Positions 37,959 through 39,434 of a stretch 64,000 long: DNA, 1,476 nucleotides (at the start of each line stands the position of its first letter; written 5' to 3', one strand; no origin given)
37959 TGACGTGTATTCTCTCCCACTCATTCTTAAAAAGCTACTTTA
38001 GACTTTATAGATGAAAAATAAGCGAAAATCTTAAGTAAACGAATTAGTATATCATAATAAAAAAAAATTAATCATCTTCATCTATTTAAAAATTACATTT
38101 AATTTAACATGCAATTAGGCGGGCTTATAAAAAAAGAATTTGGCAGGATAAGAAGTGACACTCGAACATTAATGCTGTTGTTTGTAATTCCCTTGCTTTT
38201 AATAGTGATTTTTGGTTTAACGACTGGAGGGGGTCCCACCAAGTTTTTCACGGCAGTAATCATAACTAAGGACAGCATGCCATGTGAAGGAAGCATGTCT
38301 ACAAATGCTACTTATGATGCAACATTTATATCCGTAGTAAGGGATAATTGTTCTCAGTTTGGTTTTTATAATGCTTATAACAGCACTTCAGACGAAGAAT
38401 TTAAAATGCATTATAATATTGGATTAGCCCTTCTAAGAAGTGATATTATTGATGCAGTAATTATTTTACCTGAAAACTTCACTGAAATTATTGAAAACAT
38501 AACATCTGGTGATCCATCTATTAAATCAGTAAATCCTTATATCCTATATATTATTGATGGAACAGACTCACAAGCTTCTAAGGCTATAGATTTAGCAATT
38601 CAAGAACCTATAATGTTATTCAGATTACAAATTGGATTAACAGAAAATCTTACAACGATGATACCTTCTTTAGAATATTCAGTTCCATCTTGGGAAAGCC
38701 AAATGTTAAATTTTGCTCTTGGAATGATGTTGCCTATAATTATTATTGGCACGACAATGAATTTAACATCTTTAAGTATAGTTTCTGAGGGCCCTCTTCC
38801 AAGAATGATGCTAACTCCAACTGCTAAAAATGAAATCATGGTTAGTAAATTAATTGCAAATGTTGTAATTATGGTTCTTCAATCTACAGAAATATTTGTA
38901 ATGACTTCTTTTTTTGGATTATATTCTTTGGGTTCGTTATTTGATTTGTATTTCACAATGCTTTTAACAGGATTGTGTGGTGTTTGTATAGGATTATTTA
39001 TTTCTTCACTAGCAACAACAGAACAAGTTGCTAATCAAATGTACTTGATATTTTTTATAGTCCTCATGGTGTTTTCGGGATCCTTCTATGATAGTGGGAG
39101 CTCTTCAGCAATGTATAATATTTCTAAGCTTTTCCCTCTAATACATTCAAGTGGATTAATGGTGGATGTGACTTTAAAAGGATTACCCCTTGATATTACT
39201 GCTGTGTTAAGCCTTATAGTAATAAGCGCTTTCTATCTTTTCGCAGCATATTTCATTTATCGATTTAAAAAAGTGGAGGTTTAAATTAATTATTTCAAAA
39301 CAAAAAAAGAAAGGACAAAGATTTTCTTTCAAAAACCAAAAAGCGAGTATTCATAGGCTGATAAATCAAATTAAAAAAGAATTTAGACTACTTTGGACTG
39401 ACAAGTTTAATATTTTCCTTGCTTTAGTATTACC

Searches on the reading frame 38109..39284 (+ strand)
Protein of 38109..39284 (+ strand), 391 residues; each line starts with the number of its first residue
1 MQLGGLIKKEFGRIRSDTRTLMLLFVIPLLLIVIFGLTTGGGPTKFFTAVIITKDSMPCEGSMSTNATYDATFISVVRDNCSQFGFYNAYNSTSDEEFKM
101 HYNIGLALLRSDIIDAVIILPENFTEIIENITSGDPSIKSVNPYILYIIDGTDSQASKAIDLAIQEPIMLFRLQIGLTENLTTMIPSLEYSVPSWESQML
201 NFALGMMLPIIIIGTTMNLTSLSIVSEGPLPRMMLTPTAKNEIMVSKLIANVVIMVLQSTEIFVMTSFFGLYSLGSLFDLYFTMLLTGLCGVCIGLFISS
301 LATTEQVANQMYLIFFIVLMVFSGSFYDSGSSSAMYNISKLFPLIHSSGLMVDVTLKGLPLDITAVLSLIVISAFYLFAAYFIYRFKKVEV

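Call 3: search_protein_families(library=pfam, proteins=[window:38109-39284:+], max_evalue=0.01)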
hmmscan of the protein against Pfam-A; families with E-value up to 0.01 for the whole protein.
window:38109-39284:+ (391 aa): 3 families
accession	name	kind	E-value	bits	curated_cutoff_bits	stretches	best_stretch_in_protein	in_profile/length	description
PF12698.13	ABC2_membrane_3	-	3.7e-19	69.5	31.6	1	20-381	3-346/347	ABC-2 family transporter protein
PF01061.29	ABC2_membrane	-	4.9e-12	46.3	26.9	1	199-347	49-202/211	ABC-2 type transporter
PF12679.13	ABC2_membrane_2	-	3.3e-09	36.9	27.2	1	6-390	3-282/283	ABC-2 family transporter protein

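Call 4: search_protein_families(library=ncbifam, proteins=[window:38109-39284:+], max_evalue=0.01)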
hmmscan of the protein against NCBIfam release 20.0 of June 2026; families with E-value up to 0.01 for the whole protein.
window:38109-39284:+ (391 aa): 3 families
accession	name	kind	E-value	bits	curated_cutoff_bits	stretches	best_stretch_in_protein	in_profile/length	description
NF033858.1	ABC2_perm_RbbA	equivalog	2.7e-07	28.9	1050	1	206-381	718-901/909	ribosome-associated ATPase/putative transporter RbbA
NF038293.1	permease_SagH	equivalog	2.9e-07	29.6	450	1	202-348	180-330/370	SagH family ABC transporter permease subunit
TIGR00955.1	3a01204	subfamily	0.0012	17.5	736.35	1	245-334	438-529/617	pigment precursor permease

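Call 71: search_solved_structures(query=window:38109-39281:+, max_evalue=1)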
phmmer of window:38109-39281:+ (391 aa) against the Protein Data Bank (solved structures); distinct sequences matched with E-value up to 1: 4.
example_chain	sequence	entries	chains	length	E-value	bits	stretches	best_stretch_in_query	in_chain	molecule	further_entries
8z01_A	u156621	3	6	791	5.2e-12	49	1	4-387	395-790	ABC transporter G family member 23-like Protein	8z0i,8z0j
8yzp_A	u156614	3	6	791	5.2e-12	49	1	4-387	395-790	ABC transporter G family member 23-like Protein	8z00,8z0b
9ju6_A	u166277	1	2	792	1e-11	48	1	4-387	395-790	ABC transporter G family member 23-like Protein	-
4n02_A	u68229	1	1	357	0.26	13.8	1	117-213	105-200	Isopentenyl-diphosphate delta-isomerase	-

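Call 72: search_protein_families(library=padloc, proteins=[window:38109-39281:+], max_evalue=0.001)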
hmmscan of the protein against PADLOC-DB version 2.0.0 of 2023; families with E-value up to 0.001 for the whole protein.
window:38109-39281:+ (391 aa): 0 families

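Call 88: find_homologous_proteins(query=window:38109-39281:+, max_evalue=0.001)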
Query window:38109-39281:+ (391 aa): 289 proteins with E <= 0.001 among 5322 candidates; the best 120 are listed.
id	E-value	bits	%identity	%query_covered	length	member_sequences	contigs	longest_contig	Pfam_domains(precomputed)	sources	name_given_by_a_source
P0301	3.6e-245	831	100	100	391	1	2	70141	PF12679.14,PF01061.30,PF12698.14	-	-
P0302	1.8e-182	625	75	100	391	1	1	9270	PF12679.14,PF01061.30,PF12698.14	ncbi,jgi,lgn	-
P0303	3.0e-182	624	74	100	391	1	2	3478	PF12679.14,PF01061.30,PF12698.14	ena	-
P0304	3.3e-182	624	75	100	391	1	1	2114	PF12679.14,PF01061.30,PF12698.14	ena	-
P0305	2.0e-180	618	74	100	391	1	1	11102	PF12679.14,PF01061.30,PF12698.14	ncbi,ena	-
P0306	7.7e-164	563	66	100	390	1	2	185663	PF12679.14,PF01061.30,PF12698.14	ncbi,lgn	ncbi:MAG: ABC transporter permease [Promethearchaeota archaeon]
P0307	3.8e-160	551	66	100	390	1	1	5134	PF12679.14,PF01061.30,PF12698.14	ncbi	-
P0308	1.2e-159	550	66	100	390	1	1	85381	PF12679.14,PF01061.30,PF12698.14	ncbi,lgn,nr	ncbi:MAG: ABC transporter permease [Candidatus Lokiarchaeota archaeon]|nr:ABC transporter permease [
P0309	9.2e-154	530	65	100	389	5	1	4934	PF12679.14,PF01061.30,PF12698.14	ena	-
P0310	8.6e-153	527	65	100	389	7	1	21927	PF12679.14,PF01061.30,PF12698.14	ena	-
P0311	3.4e-152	525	64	100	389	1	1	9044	PF12679.14,PF01061.30,PF12698.14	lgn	-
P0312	4.5e-151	521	65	100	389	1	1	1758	PF12679.14,PF01061.30,PF12698.14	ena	-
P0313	1.2e-150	520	65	100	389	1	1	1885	PF12679.14,PF01061.30,PF12698.14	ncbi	-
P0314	1.9e-150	519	65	100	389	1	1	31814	PF12679.14,PF01061.30,PF12698.14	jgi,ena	-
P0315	2.1e-149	516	65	100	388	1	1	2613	PF12679.14,PF01061.30,PF12698.14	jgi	jgi:ABC-2 type transport system permease protein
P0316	5.9e-149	514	64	100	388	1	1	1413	PF12679.14,PF01061.30,PF12698.14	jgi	jgi:ABC-2 type transport system permease protein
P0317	1.3e-148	513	63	100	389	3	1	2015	PF12679.14,PF01061.30,PF12698.14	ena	-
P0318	3.3e-134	466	58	100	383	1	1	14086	PF12679.14,PF01061.30,PF12698.14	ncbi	ncbi:MAG: ABC transporter permease [Candidatus Hermodarchaeota archaeon]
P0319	1.5e-132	460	55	100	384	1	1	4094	PF12679.14,PF01061.30,PF12698.14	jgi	jgi:ABC-2 type transport system permease protein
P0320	2.3e-132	460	57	100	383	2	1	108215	PF12679.14,PF01061.30,PF12698.14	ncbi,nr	ncbi:MAG: ABC transporter permease [Candidatus Lokiarchaeota archaeon]|nr:ABC transporter permease [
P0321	2.4e-132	460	58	100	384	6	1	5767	PF12679.14,PF01061.30,PF12698.14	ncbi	ncbi:MAG: ABC transporter permease [Promethearchaeota archaeon]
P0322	4.0e-131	456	56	100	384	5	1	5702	PF12679.14,PF01061.30,PF12698.14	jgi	-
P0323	5.2e-131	455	57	100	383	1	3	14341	PF12679.14,PF01061.30,PF12698.14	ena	-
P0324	5.5e-131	455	56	100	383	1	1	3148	PF12679.14,PF01061.30,PF12698.14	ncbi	-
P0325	6.4e-131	455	56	100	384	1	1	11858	PF12679.14,PF01061.30,PF12698.14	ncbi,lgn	-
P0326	7.6e-131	455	56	100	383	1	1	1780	PF12679.14,PF01061.30,PF12698.14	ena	-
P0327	8.5e-131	455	56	100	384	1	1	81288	PF12679.14,PF01061.30,PF12698.14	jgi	-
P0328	9.6e-131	454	56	100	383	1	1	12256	PF12679.14,PF01061.30,PF12698.14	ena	-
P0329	1.7e-130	454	55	100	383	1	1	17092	PF12679.14,PF01061.30,PF12698.14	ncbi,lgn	-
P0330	1.8e-130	454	56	100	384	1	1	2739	PF12679.14,PF01061.30,PF12698.14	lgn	-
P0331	2.0e-130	453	56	100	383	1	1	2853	PF12679.14,PF01061.30,PF12698.14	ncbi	ncbi:MAG: ABC transporter permease [Promethearchaeota archaeon]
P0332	2.2e-130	453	56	100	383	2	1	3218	PF12679.14,PF01061.30,PF12698.14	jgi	jgi:ABC-2 type transport system permease protein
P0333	2.2e-130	453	57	100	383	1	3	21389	PF12679.14,PF01061.30,PF12698.14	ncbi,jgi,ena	-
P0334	2.4e-130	453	56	100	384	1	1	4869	PF12679.14,PF01061.30,PF12698.14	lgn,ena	-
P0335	2.7e-130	453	57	100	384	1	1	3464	PF12679.14,PF01061.30,PF12698.14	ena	-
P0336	4.4e-130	452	56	100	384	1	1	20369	PF12679.14,PF01061.30,PF12698.14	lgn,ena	-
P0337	4.9e-130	452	56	100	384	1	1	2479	PF12679.14,PF01061.30,PF12698.14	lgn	-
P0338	5.0e-130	452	56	100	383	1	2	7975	PF12679.14,PF01061.30,PF12698.14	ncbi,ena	-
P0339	6.1e-130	452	55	100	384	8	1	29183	PF12679.14,PF01061.30,PF12698.14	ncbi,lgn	ncbi:MAG: ABC transporter permease [Candidatus Odinarchaeota archaeon]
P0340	6.9e-130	452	56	100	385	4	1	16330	PF12679.14,PF01061.30,PF12698.14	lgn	-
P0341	1.0e-129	451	56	100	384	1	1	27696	PF12679.14,PF01061.30,PF12698.14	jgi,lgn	-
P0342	1.2e-129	451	56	100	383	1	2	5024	PF12679.14,PF01061.30,PF12698.14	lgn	-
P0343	2.5e-129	450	56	100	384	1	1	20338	PF12679.14,PF01061.30,PF12698.14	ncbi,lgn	ncbi:MAG: ABC transporter permease [Promethearchaeia archaeon]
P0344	3.4e-129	449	56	100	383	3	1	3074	PF12679.14,PF01061.30,PF12698.14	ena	-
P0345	3.8e-129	449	56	100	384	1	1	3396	PF12679.14,PF01061.30,PF12698.14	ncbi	-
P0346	1.0e-128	448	55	100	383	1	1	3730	PF12679.14,PF01061.30,PF12698.14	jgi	-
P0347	1.1e-128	448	55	100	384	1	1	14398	PF12679.14,PF01061.30,PF12698.14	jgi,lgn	-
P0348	1.2e-128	448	54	100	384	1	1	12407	PF12679.14,PF01061.30,PF12698.14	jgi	jgi:ABC-2 type transport system permease protein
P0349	2.6e-128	446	55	100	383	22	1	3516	PF12679.14,PF01061.30,PF12698.14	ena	-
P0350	2.6e-128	446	55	100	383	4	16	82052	PF12679.14,PF01061.30,PF12698.14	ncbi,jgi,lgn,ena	-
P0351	3.1e-128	446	55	100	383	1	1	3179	PF12679.14,PF01061.30,PF12698.14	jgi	-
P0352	3.1e-128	446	56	100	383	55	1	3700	PF12679.14,PF01061.30,PF12698.14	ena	-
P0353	4.1e-128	446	56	100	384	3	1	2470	PF12679.14,PF01061.30,PF12698.14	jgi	jgi:ABC-2 type transport system permease protein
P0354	4.5e-128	446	54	100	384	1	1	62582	PF12679.14,PF01061.30,PF12698.14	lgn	-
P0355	5.7e-128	445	54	100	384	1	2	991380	PF12679.14,PF01061.30,PF12698.14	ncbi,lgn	-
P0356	9.8e-128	445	57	100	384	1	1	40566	PF12679.14,PF01061.30,PF12698.14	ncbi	-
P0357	1.9e-127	444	55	100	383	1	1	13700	PF12679.14,PF01061.30,PF12698.14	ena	-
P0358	2.0e-127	444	54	100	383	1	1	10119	PF12679.14,PF01061.30,PF12698.14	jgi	-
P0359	2.7e-127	443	56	100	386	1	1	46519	PF12679.14,PF01061.30,PF12698.14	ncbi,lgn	ncbi:MAG: ABC transporter permease [Candidatus Thorarchaeota archaeon]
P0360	2.8e-127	443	55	100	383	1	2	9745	PF12679.14,PF01061.30,PF12698.14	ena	-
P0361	2.9e-127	443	55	100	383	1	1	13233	PF12679.14,PF01061.30,PF12698.14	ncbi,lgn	-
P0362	3.8e-127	443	54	100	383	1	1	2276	PF12679.14,PF01061.30,PF12698.14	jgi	-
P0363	4.5e-127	442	55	100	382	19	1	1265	PF12679.14,PF01061.30,PF12698.14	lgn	-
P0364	4.8e-127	442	54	100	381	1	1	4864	PF12679.14,PF01061.30,PF12698.14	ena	-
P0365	8.1e-127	442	55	100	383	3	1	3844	PF12679.14,PF01061.30,PF12698.14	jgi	jgi:ABC-2 type transport system permease protein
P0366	8.4e-127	441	55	100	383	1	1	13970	PF12679.14,PF01061.30,PF12698.14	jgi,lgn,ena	-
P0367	1.1e-126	441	57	100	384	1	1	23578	PF12679.14,PF01061.30,PF12698.14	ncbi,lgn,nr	ncbi:MAG: ABC transporter permease [Promethearchaeota archaeon]|nr:MAG: ABC transporter permease [Ca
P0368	1.1e-126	441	55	100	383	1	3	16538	PF12679.14,PF01061.30,PF12698.14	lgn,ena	-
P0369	1.4e-126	441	56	100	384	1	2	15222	PF12679.14,PF01061.30,PF12698.14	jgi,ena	jgi:ABC-2 type transport system permease protein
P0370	1.4e-126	441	55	100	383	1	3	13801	PF12679.14,PF01061.30,PF12698.14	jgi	jgi:ABC-2 type transport system permease protein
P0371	1.5e-126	441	54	100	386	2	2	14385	PF12679.14,PF01061.30,PF12698.14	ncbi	ncbi:MAG: ABC transporter permease [Promethearchaeota archaeon]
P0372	1.9e-126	440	55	100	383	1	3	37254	PF12679.14,PF01061.30,PF12698.14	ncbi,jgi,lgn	-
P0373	2.0e-126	440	55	100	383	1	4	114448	PF12679.14,PF01061.30,PF12698.14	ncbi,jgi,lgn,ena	-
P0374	2.4e-126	440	54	100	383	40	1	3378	PF12679.14,PF01061.30,PF12698.14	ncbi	-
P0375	2.8e-126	440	54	100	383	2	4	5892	PF12679.14,PF01061.30,PF12698.14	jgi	-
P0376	3.1e-126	440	55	100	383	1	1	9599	PF12679.14,PF01061.30,PF12698.14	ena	-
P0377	3.1e-126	440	56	100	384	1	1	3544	PF12679.14,PF01061.30,PF12698.14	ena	-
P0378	4.0e-126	439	55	100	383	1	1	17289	PF12679.14,PF01061.30,PF12698.14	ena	-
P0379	4.8e-126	439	54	100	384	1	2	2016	PF12679.14,PF01061.30,PF12698.14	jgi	jgi:ABC-2 type transport system permease protein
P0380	5.4e-126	439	55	100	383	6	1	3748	PF12679.14,PF01061.30,PF12698.14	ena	-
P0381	5.5e-126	439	53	100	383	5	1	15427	PF12679.14,PF01061.30,PF12698.14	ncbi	-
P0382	6.6e-126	439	55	100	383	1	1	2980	PF12679.14,PF01061.30,PF12698.14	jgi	jgi:ABC-2 type transport system permease protein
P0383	7.0e-126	438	54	100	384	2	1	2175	PF12679.14,PF01061.30,PF12698.14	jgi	jgi:ABC-2 type transport system permease protein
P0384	7.4e-126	438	55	100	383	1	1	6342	PF12679.14,PF01061.30,PF12698.14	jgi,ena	jgi:ABC-2 type transport system permease protein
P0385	8.2e-126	438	56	100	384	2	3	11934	PF12679.14,PF01061.30,PF12698.14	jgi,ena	-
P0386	9.1e-126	438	54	100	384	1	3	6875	PF12679.14,PF01061.30,PF12698.14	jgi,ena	-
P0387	9.5e-126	438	55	100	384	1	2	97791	PF12679.14,PF01061.30,PF12698.14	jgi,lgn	jgi:ABC-2 type transport system permease protein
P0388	1.1e-125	438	55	100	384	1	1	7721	PF12679.14,PF01061.30,PF12698.14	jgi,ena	-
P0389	1.3e-125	438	55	100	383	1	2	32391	PF12679.14,PF01061.30,PF12698.14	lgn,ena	-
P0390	1.5e-125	437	54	100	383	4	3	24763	PF12679.14,PF01061.30,PF12698.14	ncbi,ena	ncbi:hypothetical protein ES705_21570 [subsurface metagenome]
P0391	1.9e-125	437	54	100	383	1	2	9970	PF12679.14,PF01061.30,PF12698.14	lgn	-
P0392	2.1e-125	437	54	100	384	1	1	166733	PF12679.14,PF01061.30,PF12698.14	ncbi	-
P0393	2.2e-125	437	54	100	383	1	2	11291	PF12679.14,PF01061.30,PF12698.14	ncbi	-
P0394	2.2e-125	437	55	100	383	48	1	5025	PF12679.14,PF01061.30,PF12698.14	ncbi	-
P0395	2.4e-125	437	55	100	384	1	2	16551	PF12679.14,PF01061.30,PF12698.14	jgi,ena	-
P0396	2.5e-125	437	54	100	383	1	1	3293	PF12679.14,PF01061.30,PF12698.14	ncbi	-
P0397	2.6e-125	437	54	100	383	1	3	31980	PF12679.14,PF01061.30,PF12698.14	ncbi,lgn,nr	ncbi:MAG: hypothetical protein CEE42_11880 [Promethearchaeota archaeon Loki_b31]|nr:MAG: hypothetica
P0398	3.1e-125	436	55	100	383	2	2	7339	PF12679.14,PF01061.30,PF12698.14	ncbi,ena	-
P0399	3.7e-125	436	54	100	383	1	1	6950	PF12679.14,PF01061.30,PF12698.14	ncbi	-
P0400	4.5e-125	436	54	100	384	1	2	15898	PF12679.14,PF01061.30,PF12698.14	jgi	jgi:ABC-2 type transport system permease protein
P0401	7.0e-125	435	56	100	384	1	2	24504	PF12679.14,PF01061.30,PF12698.14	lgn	-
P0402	8.6e-125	435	53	100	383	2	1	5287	PF12679.14,PF01061.30,PF12698.14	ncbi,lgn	-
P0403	9.6e-125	435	55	100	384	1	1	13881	PF12679.14,PF01061.30,PF12698.14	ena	-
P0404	1.1e-124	435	54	100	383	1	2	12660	PF12679.14,PF01061.30,PF12698.14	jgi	-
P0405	1.3e-124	434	54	100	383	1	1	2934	PF12679.14,PF01061.30,PF12698.14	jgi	-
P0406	1.5e-124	434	54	100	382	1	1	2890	PF12679.14,PF01061.30,PF12698.14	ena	-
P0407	1.6e-124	434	53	100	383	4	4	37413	PF12679.14,PF01061.30,PF12698.14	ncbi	-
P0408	1.6e-124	434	54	100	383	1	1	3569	PF12679.14,PF01061.30,PF12698.14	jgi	jgi:ABC-2 type transport system permease protein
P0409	2.0e-124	434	54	100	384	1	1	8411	PF12679.14,PF01061.30,PF12698.14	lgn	-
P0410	2.5e-124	433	56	100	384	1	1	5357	PF12679.14,PF01061.30,PF12698.14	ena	-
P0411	2.7e-124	433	54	100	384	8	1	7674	PF12679.14,PF01061.30,PF12698.14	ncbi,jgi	ncbi:MAG: ABC transporter permease [Promethearchaeota archaeon]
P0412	3.2e-124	433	55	100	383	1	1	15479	PF12679.14,PF01061.30,PF12698.14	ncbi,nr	ncbi:MAG: ABC transporter permease [Candidatus Lokiarchaeota archaeon]|nr:ABC transporter permease [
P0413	3.3e-124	433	55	100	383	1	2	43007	PF12679.14,PF01061.30,PF12698.14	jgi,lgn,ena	-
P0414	3.5e-124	433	53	100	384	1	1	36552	PF12679.14,PF01061.30,PF12698.14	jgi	jgi:ABC-2 type transport system permease protein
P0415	3.6e-124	433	55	100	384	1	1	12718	PF12679.14,PF01061.30,PF12698.14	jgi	-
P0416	3.7e-124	433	54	100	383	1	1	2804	PF12679.14,PF01061.30,PF12698.14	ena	-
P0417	4.4e-124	433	54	100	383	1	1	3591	PF12679.14,PF01061.30,PF12698.14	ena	-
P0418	4.5e-124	432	54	100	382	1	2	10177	PF12679.14,PF01061.30,PF12698.14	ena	-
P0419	4.6e-124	432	54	100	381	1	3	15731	PF12679.14,PF01061.30,PF12698.14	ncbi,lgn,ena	-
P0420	5.1e-124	432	53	100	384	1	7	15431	PF12679.14,PF01061.30,PF12698.14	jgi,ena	-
